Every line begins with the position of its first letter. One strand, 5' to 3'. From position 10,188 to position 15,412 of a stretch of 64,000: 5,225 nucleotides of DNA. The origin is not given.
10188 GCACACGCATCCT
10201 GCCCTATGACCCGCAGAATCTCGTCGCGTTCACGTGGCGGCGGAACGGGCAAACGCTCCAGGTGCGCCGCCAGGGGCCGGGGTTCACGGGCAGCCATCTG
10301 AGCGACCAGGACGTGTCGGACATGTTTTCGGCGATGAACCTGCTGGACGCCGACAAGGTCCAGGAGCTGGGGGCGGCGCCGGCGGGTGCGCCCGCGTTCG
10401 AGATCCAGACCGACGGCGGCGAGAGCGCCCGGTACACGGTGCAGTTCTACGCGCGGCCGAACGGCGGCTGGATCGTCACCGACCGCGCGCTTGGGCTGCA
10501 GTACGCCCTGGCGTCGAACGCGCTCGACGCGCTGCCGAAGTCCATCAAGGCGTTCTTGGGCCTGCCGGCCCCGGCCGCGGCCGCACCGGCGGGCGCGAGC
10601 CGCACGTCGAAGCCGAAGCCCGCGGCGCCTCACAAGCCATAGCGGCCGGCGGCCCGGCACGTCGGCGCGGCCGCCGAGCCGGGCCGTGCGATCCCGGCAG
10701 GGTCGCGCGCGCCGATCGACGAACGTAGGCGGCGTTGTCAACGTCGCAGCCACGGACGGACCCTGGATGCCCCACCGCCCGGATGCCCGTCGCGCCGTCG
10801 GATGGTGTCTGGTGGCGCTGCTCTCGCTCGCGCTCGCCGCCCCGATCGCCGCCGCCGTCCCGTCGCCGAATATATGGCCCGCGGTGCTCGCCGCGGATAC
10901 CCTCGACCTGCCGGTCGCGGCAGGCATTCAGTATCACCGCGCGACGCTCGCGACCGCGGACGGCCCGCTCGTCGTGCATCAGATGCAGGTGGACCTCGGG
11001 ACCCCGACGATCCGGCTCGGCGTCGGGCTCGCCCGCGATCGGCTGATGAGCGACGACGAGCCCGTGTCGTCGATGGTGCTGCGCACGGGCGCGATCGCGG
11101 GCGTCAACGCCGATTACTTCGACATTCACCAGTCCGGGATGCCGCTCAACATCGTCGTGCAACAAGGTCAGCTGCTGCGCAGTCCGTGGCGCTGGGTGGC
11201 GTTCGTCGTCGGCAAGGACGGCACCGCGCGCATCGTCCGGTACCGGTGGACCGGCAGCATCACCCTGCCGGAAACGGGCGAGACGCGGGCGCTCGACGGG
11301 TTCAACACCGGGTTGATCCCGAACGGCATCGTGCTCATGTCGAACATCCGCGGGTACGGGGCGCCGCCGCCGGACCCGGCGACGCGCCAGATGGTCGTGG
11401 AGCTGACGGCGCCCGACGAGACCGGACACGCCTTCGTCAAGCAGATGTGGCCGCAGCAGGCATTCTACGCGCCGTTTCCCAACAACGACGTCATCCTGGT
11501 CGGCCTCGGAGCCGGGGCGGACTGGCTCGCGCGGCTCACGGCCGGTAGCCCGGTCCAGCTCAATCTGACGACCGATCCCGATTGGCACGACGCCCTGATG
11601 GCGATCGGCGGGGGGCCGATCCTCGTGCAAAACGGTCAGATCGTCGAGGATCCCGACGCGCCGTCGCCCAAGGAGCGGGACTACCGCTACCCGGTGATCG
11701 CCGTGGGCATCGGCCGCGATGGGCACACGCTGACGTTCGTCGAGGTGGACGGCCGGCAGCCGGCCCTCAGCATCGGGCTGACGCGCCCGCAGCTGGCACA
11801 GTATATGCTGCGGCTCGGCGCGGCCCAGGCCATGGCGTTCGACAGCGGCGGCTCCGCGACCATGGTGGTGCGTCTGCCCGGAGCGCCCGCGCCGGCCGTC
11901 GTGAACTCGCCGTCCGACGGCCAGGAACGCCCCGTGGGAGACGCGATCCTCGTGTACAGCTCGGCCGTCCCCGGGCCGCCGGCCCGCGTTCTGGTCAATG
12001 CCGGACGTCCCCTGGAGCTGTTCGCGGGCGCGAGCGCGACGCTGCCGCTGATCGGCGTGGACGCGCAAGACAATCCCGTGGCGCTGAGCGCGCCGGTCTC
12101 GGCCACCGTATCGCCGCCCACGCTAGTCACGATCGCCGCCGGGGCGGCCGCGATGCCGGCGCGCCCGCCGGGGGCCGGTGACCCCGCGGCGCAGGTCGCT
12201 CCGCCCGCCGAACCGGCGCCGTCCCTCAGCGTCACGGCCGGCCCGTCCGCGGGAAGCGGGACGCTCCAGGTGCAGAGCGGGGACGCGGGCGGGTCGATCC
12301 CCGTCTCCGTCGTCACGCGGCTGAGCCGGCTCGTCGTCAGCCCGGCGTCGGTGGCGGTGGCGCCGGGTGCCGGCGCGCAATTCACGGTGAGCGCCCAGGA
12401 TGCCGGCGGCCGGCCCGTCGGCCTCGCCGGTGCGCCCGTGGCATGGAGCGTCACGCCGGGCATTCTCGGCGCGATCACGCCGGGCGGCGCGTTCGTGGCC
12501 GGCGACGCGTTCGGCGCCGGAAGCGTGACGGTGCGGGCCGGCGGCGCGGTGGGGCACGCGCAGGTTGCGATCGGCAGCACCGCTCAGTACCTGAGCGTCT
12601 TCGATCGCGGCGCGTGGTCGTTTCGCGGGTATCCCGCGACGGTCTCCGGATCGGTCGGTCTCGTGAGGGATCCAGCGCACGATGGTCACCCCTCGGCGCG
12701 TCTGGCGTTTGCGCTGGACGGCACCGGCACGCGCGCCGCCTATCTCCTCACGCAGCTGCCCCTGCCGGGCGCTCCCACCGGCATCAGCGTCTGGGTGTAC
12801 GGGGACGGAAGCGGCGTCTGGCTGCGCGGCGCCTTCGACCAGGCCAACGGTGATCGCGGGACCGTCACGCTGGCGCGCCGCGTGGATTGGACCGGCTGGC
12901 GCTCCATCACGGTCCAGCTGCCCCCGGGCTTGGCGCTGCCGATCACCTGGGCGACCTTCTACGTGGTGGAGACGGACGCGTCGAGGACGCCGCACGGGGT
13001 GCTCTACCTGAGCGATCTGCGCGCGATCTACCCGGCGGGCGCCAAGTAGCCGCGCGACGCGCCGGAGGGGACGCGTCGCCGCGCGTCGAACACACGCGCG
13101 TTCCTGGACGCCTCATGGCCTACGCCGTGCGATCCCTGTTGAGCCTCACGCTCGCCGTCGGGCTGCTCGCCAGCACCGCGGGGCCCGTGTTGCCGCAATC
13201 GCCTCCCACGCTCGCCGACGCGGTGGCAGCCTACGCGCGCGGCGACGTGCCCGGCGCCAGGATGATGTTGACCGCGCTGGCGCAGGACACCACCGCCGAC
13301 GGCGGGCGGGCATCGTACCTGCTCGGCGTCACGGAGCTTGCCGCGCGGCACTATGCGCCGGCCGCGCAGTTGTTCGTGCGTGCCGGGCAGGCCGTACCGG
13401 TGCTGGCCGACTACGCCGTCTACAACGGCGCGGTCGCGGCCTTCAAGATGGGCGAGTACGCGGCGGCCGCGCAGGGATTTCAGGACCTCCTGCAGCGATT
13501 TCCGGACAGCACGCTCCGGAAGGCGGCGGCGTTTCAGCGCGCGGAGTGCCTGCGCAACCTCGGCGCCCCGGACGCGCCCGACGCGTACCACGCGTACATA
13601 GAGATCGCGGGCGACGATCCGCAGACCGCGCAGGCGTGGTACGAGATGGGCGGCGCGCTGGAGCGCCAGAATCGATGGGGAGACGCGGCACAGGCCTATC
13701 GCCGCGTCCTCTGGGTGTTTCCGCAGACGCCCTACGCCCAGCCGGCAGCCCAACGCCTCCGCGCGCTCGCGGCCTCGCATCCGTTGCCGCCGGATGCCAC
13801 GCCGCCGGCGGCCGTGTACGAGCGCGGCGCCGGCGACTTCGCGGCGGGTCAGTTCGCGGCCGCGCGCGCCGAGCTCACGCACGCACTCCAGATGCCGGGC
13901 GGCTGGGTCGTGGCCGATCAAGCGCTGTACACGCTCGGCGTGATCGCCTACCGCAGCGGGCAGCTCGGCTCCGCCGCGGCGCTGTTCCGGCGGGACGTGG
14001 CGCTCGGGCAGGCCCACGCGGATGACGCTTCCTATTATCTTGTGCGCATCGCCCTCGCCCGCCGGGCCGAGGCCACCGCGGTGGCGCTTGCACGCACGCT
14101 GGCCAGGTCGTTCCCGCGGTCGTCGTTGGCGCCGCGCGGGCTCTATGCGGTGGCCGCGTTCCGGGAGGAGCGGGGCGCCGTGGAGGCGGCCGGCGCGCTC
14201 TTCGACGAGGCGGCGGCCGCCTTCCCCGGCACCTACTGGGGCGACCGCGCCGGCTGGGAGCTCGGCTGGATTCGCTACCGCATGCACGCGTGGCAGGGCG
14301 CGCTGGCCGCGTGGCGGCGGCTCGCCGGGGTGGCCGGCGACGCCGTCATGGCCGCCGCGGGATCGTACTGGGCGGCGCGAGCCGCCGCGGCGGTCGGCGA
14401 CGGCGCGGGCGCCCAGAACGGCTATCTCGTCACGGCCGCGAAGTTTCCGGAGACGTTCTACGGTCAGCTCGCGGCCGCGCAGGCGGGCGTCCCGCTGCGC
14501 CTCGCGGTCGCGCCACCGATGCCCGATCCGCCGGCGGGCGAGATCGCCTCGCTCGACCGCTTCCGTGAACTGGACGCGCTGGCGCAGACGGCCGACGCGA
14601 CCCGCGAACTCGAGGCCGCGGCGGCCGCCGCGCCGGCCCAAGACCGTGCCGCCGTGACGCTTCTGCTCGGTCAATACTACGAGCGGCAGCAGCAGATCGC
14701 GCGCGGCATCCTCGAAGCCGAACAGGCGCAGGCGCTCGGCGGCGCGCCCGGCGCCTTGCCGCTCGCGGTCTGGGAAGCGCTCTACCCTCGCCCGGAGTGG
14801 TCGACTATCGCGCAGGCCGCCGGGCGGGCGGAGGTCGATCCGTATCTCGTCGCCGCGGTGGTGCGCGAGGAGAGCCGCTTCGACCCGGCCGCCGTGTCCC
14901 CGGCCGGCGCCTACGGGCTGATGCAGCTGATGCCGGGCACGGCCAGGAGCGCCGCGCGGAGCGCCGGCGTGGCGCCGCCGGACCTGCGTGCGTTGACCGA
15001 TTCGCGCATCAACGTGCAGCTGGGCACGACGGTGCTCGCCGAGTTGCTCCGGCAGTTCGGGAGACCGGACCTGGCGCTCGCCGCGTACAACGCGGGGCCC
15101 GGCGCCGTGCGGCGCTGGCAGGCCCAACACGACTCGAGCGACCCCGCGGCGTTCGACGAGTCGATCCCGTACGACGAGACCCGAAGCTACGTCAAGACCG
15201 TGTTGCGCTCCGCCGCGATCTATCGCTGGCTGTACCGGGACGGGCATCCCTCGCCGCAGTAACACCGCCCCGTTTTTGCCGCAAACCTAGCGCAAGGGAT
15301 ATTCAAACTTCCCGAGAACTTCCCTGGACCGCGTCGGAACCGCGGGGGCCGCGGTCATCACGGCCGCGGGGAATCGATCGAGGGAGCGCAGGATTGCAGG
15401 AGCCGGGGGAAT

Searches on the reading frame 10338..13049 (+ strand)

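Call 46: search_protein_families(library=pfam, proteins=[window:10338-13049:+], max_evalue=0.00001)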
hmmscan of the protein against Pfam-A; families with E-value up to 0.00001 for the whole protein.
window:10338-13049:+ (903 aa): 1 family
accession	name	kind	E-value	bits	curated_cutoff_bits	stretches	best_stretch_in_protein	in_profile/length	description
PF09992.14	NAGPA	-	4.5e-31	108.8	25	1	383-540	26-169/169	Phosphodiester glycosidase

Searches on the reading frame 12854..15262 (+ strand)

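Call 46: search_protein_families(library=pfam, proteins=[window:12854-15262:+], max_evalue=0.00001)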
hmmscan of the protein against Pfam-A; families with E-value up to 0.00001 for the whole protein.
window:12854-15262:+ (802 aa): 6 families
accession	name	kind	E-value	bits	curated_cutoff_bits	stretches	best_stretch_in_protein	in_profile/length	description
PF01464.25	SLT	-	1.1e-30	106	21.3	1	651-763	2-112/117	Transglycosylase SLT domain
PF13432.12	TPR_16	-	7.4e-08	33.1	32.7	0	241-292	13-61/65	Tetratricopeptide repeat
PF00515.34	TPR_1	-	4.5e-07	29.9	27.8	0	259-290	1-32/34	Tetratricopeptide repeat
PF07719.23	TPR_2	-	1.5e-06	28.3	27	0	259-286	1-28/34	Tetratricopeptide repeat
PF13525.12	YfiO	-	6.4e-06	26.5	25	0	188-305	7-136/203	Outer membrane lipoprotein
PF13174.12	TPR_6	-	9.2e-06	26.4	26.3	0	187-219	1-33/33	Tetratricopeptide repeat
